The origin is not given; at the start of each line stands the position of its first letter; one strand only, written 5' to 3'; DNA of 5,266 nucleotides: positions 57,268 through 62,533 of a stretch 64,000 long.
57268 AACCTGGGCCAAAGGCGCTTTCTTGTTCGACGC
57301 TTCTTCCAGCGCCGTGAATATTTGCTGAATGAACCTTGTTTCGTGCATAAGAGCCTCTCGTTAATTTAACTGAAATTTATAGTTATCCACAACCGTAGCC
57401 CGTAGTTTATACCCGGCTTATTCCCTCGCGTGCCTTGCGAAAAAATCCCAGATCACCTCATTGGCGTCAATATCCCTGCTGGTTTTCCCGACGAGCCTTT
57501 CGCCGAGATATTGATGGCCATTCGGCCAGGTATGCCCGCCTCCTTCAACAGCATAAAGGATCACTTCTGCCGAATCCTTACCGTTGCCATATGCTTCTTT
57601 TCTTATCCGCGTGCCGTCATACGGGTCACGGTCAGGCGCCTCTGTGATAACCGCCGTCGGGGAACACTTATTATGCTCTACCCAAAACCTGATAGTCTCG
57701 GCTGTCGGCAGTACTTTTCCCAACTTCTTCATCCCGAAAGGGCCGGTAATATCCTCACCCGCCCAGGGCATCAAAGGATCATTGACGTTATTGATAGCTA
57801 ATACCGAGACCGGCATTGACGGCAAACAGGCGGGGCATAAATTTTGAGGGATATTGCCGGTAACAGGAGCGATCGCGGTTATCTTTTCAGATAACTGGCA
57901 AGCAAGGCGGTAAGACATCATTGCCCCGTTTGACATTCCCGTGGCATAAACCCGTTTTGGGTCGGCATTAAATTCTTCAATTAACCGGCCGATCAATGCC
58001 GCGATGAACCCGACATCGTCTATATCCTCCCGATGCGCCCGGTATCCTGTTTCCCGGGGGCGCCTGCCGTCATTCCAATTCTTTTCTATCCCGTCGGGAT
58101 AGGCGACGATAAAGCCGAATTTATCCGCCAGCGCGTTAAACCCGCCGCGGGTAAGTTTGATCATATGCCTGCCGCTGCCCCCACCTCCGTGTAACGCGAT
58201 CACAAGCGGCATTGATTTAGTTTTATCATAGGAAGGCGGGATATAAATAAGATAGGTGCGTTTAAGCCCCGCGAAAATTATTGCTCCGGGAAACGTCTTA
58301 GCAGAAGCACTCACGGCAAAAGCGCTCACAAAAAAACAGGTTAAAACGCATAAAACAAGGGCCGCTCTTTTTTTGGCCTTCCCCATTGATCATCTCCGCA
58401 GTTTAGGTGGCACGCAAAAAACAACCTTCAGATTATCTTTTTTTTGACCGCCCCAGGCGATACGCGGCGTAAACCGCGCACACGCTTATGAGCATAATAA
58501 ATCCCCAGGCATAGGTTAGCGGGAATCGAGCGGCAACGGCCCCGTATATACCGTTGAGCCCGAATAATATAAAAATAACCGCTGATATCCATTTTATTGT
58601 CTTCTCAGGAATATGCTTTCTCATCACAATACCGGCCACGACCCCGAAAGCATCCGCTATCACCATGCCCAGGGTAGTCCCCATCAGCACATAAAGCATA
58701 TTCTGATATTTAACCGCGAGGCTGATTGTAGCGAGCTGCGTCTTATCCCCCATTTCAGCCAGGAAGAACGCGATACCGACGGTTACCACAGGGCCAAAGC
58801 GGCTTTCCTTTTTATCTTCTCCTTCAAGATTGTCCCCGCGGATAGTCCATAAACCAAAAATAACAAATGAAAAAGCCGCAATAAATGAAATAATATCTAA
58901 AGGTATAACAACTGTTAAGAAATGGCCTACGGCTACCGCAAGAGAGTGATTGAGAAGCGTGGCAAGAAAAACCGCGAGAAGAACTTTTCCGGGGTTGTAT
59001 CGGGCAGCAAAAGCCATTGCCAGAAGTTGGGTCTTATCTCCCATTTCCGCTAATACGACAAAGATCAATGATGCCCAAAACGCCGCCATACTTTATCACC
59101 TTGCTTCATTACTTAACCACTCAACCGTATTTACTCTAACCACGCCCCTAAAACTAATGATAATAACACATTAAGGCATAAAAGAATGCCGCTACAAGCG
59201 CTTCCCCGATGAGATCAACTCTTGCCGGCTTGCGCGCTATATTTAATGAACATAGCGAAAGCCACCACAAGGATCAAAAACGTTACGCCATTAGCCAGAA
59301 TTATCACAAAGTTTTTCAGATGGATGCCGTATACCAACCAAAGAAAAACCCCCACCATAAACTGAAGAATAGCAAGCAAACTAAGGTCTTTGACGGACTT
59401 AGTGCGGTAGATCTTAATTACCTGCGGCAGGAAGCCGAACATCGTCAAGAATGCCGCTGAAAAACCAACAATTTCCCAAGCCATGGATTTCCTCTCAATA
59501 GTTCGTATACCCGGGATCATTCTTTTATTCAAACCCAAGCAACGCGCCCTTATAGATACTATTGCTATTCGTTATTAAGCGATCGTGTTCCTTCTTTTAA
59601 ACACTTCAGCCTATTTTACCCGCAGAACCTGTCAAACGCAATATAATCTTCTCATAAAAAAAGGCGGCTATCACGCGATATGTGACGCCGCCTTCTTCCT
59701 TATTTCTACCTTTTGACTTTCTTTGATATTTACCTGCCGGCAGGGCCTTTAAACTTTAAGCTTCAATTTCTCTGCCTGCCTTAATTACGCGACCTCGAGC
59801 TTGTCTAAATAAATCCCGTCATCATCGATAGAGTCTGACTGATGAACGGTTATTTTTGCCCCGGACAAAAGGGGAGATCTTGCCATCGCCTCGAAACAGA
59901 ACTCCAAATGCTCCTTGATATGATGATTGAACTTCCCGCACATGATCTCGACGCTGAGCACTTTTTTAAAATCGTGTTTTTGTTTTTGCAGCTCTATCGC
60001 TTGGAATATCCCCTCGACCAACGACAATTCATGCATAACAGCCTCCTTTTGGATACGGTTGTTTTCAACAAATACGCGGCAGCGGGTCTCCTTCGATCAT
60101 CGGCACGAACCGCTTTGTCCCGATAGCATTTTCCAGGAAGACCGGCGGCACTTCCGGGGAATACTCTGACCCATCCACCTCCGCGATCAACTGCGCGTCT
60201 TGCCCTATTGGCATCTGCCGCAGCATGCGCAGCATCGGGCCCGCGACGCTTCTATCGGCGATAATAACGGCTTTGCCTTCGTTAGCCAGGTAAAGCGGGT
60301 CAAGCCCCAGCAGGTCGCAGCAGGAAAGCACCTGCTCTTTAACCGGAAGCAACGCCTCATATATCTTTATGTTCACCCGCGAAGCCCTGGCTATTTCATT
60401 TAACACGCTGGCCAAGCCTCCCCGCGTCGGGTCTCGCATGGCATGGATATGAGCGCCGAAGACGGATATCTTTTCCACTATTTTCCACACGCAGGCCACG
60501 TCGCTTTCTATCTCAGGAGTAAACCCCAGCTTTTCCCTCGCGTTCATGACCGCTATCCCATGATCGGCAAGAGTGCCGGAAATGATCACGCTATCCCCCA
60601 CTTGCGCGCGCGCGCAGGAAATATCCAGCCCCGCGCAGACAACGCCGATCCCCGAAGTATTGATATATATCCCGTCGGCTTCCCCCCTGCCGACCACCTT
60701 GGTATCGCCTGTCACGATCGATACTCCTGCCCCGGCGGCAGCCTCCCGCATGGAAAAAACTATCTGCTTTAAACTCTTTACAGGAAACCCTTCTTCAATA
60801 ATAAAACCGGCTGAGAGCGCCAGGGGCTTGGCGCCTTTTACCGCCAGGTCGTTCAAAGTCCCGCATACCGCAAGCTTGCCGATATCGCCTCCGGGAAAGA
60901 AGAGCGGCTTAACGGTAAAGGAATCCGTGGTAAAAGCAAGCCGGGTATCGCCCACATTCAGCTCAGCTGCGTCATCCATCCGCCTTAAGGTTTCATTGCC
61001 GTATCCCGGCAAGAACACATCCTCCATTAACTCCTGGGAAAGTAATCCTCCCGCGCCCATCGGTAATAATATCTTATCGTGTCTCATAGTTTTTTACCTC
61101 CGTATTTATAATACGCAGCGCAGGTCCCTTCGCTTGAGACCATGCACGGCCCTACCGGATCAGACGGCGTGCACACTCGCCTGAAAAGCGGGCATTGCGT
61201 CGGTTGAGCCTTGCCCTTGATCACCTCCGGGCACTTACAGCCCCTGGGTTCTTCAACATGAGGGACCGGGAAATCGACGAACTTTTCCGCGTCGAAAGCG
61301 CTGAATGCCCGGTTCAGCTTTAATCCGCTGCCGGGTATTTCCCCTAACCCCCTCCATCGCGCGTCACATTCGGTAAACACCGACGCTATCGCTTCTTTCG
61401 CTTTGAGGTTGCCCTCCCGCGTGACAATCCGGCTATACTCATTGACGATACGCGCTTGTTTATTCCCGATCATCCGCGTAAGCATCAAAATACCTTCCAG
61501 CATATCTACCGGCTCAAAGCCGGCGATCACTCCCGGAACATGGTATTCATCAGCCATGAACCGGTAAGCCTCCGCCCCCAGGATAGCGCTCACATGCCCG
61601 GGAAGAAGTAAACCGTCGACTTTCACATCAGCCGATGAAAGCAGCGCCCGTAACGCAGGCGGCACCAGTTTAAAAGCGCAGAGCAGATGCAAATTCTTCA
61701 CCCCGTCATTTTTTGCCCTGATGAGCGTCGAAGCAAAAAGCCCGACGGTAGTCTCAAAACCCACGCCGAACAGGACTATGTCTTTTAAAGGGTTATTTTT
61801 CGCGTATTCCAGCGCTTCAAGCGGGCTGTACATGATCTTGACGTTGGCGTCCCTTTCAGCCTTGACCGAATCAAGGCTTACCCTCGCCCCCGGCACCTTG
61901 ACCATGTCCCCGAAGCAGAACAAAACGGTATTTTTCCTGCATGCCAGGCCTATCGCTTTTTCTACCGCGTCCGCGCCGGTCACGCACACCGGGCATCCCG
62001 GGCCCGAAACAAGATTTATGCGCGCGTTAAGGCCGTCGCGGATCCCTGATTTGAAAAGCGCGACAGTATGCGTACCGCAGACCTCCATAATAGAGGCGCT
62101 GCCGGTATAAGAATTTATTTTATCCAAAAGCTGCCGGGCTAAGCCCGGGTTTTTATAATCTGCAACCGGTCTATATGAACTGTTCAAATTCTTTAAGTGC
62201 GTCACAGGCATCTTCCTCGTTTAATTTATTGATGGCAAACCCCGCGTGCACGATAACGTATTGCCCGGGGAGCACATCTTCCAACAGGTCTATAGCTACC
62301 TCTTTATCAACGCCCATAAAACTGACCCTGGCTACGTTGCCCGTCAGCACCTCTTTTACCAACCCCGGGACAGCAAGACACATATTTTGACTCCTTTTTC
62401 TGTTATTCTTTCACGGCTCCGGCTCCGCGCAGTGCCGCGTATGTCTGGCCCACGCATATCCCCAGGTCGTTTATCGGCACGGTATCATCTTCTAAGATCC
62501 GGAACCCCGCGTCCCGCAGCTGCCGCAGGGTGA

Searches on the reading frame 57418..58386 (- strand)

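Call 6: search_protein_families(library=pfam, proteins=[window:57418-58386:-], max_evalue=0.001)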
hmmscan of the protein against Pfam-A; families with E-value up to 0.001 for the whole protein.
window:57418-58386:- (322 aa): 1 family
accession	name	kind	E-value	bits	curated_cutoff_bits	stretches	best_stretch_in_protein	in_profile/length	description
PF10503.15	Esterase_PHB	-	8.2e-10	38.7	23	1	44-173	2-126/219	Esterase PHB depolymerase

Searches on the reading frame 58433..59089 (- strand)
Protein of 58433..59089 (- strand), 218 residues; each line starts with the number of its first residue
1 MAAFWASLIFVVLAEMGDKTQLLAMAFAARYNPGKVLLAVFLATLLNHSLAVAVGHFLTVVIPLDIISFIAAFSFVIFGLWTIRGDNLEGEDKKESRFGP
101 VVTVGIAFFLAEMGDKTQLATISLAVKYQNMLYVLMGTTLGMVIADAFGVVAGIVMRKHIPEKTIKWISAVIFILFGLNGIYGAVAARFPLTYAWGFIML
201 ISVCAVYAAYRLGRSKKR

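Call 6: search_protein_families(library=pfam, proteins=[window:58433-59089:-], max_evalue=0.001)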
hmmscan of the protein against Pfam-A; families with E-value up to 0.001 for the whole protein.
window:58433-59089:- (218 aa): 1 family
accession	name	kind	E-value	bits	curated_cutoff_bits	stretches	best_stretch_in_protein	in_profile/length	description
PF01169.24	GDT1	-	4.5e-44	149.1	27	2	105-177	4-75/75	Divalent cation/proton antiporter GDT1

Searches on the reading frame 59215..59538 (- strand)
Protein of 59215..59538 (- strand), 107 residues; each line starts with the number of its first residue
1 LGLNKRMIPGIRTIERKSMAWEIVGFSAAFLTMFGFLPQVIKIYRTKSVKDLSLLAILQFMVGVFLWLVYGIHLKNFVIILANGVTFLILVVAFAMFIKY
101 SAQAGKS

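Call 91: search_protein_families(library=pfam, proteins=[window:59215-59538:-], max_evalue=0.001)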
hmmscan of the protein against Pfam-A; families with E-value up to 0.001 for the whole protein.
window:59215-59538:- (107 aa): 2 families
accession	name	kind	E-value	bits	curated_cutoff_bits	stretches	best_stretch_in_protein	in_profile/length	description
PF04193.19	PQ-loop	-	9.5e-13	48.1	22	1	21-76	2-57/61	PQ loop repeat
PF03083.21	MtN3_slv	-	5e-12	46.1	23.7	1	24-103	3-85/87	Sugar efflux transporter for intercellular exchange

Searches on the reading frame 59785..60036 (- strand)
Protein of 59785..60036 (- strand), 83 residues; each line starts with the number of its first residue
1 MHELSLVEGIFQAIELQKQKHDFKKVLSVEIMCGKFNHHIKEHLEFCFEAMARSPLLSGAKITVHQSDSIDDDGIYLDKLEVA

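Call 91: search_protein_families(library=pfam, proteins=[window:59785-60036:-], max_evalue=0.001)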
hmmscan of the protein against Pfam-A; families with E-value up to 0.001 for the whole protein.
window:59785-60036:- (83 aa): 1 family
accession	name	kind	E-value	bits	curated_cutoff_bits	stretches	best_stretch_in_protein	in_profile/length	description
PF01155.25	HypA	-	3.2e-13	50.1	28.9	1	1-67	1-67/112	Hydrogenase/urease nickel incorporation, metallochaperone, hypA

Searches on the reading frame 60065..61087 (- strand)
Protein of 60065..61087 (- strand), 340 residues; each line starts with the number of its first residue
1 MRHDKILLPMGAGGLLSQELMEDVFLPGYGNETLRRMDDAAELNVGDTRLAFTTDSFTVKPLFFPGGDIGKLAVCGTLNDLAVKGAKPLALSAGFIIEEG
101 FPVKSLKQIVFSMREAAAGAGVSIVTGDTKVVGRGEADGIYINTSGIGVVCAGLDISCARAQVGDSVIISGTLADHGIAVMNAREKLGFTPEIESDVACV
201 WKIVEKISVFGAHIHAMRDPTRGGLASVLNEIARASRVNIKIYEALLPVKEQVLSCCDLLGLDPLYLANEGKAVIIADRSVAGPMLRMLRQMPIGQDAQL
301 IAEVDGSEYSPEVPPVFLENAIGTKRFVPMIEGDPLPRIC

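Call 6: search_protein_families(library=pfam, proteins=[window:60065-61087:-], max_evalue=0.001)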
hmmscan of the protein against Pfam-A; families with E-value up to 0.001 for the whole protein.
window:60065-61087:- (340 aa): 2 families
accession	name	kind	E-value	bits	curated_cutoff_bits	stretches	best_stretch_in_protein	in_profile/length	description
PF00586.29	AIRS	-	1.2e-23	84.1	24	1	38-150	2-112/112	AIR synthase related protein, N-terminal domain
PF02769.27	AIRS_C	-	2.3e-19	70.5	23.1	1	162-307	1-148/156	AIR synthase related protein, C-terminal domain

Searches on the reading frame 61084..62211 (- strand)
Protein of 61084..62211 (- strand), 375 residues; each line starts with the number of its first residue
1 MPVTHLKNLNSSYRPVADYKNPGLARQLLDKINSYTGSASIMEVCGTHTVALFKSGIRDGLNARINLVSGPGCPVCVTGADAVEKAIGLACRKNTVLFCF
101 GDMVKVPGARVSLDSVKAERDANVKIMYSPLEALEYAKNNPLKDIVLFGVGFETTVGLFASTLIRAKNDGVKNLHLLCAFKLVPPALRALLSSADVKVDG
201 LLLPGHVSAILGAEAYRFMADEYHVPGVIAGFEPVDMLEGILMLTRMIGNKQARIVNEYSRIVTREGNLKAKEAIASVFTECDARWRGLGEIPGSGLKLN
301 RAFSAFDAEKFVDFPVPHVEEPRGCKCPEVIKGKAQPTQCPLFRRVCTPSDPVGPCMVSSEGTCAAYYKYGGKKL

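Call 6: search_protein_families(library=pfam, proteins=[window:61084-62211:-], max_evalue=0.001)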
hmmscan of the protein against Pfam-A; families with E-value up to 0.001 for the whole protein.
window:61084-62211:- (375 aa): 1 family
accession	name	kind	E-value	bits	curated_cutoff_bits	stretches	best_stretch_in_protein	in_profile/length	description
PF01924.21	HypD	-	1e-136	456.2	25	1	25-371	3-351/351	Hydrogenase formation hypA family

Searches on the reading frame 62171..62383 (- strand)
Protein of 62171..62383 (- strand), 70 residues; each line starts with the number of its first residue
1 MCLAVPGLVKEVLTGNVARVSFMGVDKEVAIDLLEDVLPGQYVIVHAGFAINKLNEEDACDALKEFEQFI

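Call 91: search_protein_families(library=pfam, proteins=[window:62171-62383:-], max_evalue=0.001)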
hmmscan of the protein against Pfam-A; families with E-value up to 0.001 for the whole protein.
window:62171-62383:- (70 aa): 1 family
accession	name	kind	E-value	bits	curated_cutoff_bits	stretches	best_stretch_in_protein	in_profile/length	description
PF01455.23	HupF_HypC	-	6.8e-23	81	28.5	1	1-64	1-63/65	HupF/HypC family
